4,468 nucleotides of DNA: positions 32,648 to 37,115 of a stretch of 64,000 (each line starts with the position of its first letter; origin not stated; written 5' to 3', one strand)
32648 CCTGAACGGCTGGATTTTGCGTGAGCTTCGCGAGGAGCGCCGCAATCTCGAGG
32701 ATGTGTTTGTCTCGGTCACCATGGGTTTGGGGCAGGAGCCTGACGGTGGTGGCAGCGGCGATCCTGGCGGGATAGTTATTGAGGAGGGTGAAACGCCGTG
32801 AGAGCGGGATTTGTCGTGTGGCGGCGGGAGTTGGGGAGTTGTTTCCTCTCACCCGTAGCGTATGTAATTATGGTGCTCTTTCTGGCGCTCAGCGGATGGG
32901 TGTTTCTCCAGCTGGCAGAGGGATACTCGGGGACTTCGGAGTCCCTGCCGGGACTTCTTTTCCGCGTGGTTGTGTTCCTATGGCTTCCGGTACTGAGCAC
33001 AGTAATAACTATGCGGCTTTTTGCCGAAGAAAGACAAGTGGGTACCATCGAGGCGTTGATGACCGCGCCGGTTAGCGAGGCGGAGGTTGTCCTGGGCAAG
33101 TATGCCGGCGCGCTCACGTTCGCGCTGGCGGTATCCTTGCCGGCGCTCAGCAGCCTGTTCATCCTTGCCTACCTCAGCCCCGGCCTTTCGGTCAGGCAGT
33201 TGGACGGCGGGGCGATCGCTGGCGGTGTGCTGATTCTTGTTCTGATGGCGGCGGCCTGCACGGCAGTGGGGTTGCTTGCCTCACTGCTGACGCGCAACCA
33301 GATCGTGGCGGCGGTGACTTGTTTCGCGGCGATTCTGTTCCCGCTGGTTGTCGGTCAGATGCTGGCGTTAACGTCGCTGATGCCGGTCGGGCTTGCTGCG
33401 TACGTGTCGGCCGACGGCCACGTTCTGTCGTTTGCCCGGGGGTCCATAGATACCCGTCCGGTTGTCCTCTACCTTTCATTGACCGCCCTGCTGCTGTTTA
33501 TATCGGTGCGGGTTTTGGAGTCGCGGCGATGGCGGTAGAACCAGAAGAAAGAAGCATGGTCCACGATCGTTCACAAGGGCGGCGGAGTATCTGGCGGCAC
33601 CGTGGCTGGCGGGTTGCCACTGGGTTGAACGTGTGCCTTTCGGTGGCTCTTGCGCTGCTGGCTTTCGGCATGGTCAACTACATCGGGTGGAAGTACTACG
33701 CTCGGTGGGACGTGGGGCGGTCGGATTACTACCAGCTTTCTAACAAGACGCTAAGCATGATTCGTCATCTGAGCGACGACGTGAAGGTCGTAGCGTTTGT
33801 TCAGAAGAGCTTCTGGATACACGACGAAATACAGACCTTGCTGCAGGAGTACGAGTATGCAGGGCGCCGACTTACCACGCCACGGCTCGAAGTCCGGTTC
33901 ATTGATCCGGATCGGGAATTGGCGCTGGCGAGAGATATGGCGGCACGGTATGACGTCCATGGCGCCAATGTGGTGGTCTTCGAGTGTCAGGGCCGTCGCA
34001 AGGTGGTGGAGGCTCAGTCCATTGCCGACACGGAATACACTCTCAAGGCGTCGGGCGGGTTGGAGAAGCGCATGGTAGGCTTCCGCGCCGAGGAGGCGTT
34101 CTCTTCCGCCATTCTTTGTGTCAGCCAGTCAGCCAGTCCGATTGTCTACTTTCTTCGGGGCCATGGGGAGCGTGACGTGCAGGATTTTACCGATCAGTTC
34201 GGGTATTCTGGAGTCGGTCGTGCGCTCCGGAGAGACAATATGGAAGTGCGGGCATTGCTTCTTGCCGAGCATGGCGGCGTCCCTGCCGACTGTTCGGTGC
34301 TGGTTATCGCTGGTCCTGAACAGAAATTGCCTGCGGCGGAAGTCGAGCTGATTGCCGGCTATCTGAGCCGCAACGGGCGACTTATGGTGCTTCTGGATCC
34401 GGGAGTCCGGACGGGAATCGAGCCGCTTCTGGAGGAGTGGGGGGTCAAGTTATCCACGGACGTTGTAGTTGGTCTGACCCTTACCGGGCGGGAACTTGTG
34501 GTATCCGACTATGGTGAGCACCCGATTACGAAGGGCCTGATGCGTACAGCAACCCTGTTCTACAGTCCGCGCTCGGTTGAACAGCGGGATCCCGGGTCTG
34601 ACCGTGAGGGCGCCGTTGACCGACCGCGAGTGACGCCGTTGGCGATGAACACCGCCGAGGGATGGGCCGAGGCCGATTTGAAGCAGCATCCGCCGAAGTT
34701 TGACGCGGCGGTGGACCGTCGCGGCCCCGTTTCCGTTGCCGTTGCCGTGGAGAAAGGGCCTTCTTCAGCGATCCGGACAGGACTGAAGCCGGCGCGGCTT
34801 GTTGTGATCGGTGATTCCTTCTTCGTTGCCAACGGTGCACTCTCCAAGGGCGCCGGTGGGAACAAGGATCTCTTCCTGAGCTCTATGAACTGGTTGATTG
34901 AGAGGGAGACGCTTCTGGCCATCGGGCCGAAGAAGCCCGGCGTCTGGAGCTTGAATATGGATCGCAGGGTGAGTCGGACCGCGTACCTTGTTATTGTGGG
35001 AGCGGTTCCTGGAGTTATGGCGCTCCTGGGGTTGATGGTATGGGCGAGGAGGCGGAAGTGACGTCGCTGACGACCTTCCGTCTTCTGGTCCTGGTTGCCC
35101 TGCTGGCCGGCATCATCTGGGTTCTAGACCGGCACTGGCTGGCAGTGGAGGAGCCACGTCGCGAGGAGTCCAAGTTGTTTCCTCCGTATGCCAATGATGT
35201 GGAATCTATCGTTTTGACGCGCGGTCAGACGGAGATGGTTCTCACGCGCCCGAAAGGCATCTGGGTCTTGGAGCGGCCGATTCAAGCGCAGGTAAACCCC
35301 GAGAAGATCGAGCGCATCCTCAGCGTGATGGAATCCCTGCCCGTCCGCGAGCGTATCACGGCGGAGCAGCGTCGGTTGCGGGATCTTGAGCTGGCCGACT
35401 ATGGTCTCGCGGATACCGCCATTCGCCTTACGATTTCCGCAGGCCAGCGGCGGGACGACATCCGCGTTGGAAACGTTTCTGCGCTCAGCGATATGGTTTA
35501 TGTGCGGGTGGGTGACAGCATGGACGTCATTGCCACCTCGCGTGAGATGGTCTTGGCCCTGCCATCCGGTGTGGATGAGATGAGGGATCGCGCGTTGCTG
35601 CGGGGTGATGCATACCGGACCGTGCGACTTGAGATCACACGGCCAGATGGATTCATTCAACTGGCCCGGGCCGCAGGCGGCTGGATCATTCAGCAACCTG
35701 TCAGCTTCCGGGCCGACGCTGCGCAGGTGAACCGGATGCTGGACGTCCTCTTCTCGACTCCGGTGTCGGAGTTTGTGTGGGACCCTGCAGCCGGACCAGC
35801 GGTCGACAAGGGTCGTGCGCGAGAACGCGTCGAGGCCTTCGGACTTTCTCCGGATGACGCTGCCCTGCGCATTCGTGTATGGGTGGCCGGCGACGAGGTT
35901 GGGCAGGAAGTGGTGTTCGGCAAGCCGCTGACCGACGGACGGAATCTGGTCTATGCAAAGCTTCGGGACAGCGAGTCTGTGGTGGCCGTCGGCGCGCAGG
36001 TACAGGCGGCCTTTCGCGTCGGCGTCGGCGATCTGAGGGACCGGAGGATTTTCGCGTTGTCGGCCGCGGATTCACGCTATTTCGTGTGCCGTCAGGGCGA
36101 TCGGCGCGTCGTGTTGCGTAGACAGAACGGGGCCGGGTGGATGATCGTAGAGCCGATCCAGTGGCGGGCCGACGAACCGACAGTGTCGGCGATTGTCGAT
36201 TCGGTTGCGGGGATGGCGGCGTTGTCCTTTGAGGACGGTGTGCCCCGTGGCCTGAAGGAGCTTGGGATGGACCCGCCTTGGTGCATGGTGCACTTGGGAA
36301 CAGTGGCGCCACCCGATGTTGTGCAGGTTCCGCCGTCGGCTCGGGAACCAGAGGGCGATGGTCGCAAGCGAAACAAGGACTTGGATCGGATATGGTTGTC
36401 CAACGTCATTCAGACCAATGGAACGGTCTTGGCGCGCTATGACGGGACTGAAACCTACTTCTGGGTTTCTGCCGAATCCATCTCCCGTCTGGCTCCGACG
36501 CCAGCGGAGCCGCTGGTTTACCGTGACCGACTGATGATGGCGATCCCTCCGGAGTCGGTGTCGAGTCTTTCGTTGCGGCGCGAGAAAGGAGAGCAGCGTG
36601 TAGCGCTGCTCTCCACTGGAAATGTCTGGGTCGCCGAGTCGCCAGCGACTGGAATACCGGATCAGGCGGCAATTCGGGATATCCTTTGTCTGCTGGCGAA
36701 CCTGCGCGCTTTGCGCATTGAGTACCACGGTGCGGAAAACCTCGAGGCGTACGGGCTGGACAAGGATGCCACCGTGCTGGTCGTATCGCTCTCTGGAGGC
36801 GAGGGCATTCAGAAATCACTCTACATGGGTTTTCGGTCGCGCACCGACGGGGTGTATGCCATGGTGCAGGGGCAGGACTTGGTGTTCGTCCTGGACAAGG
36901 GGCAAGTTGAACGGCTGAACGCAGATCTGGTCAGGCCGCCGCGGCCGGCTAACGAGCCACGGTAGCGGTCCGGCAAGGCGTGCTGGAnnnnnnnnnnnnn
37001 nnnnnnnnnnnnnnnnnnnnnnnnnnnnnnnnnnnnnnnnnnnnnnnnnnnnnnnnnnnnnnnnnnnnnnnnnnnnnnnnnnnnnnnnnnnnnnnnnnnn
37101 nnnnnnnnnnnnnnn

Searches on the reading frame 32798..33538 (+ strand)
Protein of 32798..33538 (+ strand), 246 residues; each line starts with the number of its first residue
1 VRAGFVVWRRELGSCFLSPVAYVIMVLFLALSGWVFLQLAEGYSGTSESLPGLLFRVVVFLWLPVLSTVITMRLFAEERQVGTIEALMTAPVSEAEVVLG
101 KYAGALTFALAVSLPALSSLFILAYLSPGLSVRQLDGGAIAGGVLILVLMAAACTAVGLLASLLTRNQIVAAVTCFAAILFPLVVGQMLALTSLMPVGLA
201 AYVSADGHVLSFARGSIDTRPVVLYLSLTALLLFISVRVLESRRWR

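Call 45: search_protein_families(library=pfam, proteins=[window:32798-33538:+], max_evalue=0.00001)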
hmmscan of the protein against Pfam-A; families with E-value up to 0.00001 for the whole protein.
window:32798-33538:+ (246 aa): 5 families
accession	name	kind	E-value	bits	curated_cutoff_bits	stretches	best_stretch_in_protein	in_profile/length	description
PF12730.13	ABC2_membrane_4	-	8.8e-11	42.5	27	1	24-176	21-173/179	ABC-2 family transporter protein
PF12679.13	ABC2_membrane_2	-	1.2e-09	38.3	27.2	1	58-194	73-207/283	ABC-2 family transporter protein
PF12698.13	ABC2_membrane_3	-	5e-08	32.9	31.6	1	47-196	158-296/347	ABC-2 family transporter protein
PF13346.12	ABC2_membrane_5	-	7.2e-08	32.6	25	1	58-191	37-166/205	ABC-2 family transporter protein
PF01061.29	ABC2_membrane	-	2.1e-06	27.9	26.9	1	21-197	24-188/211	ABC-2 type transporter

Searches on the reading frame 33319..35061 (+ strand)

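Call 46: search_protein_families(library=pfam, proteins=[window:33319-35061:+], max_evalue=0.00001)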
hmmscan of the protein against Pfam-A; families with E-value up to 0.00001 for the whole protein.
window:33319-35061:+ (580 aa): 3 families
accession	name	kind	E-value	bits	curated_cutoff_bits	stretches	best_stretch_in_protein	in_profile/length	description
PF09822.16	ABC_transp_aux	-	2.2e-22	80.1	34.7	1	274-518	2-284/288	ABC-type uncharacterized transport system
PF23357.1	DUF7088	-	6.2e-07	30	27.8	1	137-222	4-89/105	Domain of unknown function (DUF7088)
PF23355.1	IFT52_GIFT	-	4.3e-06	26.4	27.2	1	324-384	45-109/246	IFT52 GIFT domain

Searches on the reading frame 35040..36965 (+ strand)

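Call 46: search_protein_families(library=pfam, proteins=[window:35040-36965:+], max_evalue=0.00001)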
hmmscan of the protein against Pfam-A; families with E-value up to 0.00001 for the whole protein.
window:35040-36965:+ (641 aa): 1 family
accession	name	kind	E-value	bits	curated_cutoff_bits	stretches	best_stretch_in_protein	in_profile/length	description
PF14238.11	DUF4340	-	2.6e-40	139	25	3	75-249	1-172/183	Domain of unknown function (DUF4340)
